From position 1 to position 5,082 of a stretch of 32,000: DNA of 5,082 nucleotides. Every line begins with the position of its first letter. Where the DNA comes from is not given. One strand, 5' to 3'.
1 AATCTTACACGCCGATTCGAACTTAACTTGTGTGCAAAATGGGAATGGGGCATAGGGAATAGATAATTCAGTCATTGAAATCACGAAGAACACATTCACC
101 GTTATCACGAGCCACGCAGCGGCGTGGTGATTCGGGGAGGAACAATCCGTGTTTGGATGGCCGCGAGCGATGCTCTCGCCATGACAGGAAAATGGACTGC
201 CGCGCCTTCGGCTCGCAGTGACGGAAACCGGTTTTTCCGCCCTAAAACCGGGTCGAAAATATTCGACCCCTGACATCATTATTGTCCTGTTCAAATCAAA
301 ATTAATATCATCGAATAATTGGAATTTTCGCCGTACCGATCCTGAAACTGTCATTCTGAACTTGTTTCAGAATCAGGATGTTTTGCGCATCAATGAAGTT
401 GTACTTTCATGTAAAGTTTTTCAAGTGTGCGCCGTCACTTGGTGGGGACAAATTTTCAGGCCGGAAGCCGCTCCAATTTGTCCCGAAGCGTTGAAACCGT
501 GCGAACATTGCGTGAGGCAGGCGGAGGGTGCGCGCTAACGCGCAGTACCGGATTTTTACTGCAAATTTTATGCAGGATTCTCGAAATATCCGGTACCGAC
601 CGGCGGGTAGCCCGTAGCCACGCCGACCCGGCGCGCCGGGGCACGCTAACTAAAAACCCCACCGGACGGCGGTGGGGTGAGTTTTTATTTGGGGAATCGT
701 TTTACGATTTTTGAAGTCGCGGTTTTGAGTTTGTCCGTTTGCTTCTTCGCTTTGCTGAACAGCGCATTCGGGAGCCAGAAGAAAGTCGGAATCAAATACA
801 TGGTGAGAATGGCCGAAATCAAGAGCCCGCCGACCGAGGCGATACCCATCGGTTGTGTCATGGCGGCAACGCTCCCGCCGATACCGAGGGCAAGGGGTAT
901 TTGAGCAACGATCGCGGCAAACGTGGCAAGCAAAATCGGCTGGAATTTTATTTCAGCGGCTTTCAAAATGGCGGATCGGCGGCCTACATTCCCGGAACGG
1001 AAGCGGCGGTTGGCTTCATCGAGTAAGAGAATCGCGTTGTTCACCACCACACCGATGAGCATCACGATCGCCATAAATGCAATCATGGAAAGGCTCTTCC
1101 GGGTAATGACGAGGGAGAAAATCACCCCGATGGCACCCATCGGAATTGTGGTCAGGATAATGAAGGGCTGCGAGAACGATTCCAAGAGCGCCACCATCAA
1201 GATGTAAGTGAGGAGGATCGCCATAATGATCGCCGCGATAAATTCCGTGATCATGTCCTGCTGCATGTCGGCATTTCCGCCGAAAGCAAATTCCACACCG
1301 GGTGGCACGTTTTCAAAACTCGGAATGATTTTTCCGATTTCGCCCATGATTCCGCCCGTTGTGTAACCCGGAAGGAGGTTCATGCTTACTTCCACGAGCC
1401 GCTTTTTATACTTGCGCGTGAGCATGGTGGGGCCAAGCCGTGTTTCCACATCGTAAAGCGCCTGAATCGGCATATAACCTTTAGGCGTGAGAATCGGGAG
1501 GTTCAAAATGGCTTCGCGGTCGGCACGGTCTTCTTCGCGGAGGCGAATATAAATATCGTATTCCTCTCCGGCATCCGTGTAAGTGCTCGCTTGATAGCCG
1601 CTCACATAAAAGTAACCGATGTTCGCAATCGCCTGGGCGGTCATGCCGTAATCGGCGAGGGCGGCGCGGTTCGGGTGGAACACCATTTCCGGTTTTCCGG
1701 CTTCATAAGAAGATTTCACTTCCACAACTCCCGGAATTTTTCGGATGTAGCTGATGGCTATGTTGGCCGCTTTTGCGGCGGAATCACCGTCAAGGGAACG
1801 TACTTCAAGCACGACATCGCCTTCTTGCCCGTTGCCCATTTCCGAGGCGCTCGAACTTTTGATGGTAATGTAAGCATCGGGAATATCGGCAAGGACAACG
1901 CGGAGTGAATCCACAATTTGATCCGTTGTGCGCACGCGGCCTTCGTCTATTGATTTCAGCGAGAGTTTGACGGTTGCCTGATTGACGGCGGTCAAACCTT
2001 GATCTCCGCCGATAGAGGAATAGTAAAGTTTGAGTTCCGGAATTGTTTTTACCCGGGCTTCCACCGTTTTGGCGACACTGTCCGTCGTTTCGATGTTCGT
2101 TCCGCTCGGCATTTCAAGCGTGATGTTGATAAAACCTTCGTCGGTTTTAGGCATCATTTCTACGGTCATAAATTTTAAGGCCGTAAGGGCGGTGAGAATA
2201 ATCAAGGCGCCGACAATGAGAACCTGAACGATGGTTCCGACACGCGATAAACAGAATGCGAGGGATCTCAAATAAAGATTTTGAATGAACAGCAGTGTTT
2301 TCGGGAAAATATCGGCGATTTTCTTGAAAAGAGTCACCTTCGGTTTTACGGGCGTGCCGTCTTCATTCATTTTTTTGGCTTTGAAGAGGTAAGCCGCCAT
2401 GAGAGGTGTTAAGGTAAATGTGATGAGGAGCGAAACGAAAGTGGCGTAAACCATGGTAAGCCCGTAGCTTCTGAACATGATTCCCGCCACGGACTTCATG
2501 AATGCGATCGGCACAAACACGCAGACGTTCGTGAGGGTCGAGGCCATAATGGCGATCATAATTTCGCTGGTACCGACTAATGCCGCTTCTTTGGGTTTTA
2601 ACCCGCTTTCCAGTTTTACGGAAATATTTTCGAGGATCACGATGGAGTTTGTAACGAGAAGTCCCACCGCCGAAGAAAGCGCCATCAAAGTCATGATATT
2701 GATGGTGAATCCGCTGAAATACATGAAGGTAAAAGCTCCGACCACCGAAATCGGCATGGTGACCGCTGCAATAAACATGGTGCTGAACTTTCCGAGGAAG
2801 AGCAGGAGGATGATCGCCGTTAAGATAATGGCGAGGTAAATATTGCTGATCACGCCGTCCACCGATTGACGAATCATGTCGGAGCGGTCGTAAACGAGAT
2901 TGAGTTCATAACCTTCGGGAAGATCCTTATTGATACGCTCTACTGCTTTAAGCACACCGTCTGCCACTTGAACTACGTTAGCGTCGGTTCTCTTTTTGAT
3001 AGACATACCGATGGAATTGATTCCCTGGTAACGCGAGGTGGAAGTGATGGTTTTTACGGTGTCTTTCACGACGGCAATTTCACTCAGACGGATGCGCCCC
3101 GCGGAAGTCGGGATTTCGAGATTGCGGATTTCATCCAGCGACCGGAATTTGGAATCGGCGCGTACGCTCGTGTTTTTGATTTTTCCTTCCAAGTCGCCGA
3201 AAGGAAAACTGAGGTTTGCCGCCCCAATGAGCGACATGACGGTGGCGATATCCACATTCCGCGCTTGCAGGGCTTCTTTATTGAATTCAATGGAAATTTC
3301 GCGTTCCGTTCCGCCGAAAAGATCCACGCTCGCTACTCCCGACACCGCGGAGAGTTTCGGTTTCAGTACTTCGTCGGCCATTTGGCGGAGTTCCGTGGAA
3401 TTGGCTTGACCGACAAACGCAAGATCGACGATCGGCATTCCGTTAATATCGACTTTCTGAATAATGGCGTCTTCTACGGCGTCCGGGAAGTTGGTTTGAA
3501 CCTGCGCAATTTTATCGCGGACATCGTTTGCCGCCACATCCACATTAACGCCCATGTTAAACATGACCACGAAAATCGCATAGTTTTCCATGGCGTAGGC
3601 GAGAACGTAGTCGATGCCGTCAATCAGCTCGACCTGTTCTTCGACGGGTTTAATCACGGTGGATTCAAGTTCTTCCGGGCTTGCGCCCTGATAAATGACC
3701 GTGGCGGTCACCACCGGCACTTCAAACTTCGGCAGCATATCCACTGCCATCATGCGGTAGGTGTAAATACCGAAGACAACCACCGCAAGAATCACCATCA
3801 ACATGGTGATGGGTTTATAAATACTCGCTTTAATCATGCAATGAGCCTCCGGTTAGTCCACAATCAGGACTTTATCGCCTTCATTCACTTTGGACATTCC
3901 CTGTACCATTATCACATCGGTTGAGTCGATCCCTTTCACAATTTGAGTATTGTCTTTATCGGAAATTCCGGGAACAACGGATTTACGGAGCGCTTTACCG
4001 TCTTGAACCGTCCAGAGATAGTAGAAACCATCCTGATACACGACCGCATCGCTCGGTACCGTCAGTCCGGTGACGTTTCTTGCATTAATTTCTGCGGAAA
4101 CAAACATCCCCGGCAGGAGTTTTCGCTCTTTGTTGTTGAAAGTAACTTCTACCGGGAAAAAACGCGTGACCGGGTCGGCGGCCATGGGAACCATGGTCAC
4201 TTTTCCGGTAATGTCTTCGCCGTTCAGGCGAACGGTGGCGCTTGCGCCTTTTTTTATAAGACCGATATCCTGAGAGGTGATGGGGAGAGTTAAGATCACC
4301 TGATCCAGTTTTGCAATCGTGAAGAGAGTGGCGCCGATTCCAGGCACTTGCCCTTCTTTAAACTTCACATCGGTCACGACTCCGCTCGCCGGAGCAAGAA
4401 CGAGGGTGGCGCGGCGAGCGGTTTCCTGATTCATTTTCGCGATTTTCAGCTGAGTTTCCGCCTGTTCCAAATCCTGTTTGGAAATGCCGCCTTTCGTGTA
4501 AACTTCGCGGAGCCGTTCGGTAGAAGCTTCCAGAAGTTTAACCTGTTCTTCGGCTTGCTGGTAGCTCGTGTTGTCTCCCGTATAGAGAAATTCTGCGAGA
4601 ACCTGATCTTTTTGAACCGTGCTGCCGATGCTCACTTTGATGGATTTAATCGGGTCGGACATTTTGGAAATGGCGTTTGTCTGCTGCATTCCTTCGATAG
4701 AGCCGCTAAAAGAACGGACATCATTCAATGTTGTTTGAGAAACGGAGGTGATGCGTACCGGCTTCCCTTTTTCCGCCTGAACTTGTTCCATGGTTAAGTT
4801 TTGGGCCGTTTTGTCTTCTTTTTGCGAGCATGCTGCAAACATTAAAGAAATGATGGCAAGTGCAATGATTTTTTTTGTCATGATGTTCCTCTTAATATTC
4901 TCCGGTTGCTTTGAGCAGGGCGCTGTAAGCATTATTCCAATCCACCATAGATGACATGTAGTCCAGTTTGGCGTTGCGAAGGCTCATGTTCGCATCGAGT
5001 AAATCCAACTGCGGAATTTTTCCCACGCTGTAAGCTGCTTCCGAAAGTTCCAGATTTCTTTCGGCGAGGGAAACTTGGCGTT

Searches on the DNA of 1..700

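Call 77: search_rna_families(source=window, start=1, end=700, threshold=evalue, max_evalue=5)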
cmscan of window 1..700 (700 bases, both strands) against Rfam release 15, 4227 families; matches with E-value up to 5: 4.
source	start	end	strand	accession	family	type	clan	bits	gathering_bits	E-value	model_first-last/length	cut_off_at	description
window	294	361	-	RF01642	ceN54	Gene; snRNA; snoRNA; CD-box;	-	15.2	60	2.4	1-68/68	no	Caenorhabditis snoRNA ceN54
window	649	700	-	RF02837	anti-hemB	Gene; sRNA;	-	14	49.5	1.9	31-81/81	5'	Burkholderia RNA 7 (anti-hemB)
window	628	678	+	RF01683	P6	Gene; sRNA;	-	12.1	50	0.83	1-510/510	no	Pseudomonas sRNA P6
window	370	385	+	RF03037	PAGEV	Gene; sRNA;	-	10.8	61.1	3.8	10-25/185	no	PAGEV RNA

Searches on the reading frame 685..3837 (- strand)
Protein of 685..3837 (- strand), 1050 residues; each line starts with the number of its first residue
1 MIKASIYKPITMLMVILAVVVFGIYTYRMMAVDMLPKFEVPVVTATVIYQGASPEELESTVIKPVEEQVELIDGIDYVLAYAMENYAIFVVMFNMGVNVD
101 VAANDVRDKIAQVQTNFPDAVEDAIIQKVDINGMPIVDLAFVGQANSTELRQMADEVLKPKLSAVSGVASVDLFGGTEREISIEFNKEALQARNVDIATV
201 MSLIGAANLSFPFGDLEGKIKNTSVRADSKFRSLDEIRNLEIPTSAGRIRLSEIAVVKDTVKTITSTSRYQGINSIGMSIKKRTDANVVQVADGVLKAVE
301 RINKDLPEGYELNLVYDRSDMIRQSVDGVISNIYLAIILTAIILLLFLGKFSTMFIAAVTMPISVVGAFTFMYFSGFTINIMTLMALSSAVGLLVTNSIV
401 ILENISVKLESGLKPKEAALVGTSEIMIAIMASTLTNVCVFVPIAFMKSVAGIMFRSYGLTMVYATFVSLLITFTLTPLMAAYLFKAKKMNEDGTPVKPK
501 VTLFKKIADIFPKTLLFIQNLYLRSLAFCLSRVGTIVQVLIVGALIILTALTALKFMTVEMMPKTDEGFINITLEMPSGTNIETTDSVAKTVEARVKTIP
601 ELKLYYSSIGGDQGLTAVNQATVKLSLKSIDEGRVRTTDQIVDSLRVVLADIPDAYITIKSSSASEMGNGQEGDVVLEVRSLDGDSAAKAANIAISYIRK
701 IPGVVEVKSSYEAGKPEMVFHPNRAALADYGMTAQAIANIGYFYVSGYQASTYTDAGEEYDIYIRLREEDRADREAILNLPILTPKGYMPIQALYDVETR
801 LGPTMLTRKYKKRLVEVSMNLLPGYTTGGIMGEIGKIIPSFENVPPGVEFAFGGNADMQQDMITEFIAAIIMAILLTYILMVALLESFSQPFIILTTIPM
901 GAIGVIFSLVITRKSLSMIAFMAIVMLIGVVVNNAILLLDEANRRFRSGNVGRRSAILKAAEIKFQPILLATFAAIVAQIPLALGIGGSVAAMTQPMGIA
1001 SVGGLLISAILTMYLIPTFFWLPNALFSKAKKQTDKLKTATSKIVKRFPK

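Call 9: find_encoding_contigs(protein=window:685-3837:-, flank=10000, max_places=6)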
Protein window:685-3837:- (1050 aa): 1 contig read that carries it; 1 place shown.
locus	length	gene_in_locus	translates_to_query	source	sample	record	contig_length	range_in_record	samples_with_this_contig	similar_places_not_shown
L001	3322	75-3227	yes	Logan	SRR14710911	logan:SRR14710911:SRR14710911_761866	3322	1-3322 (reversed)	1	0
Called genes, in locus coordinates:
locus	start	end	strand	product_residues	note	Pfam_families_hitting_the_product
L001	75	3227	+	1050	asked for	PF00873:ACR_tran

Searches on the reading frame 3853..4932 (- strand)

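Call 54: search_protein_families(library=pfam, proteins=[window:3853-4932:-], max_evalue=0.0001)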
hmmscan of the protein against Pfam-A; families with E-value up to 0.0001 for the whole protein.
window:3853-4932:- (359 aa): 3 families
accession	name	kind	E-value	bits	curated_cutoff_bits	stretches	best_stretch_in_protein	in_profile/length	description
PF16576.10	HlyD_D23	-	4.1e-23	82.2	30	1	85-278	20-214/214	Barrel-sandwich domain of CusB or HlyD membrane-fusion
PF13437.12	HlyD_3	-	1.6e-15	58.2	22.2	1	178-275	2-106/106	HlyD family secretion protein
PF12700.13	HlyD_2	-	4.3e-06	26.2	25.1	0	200-302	255-353/416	HlyD family secretion protein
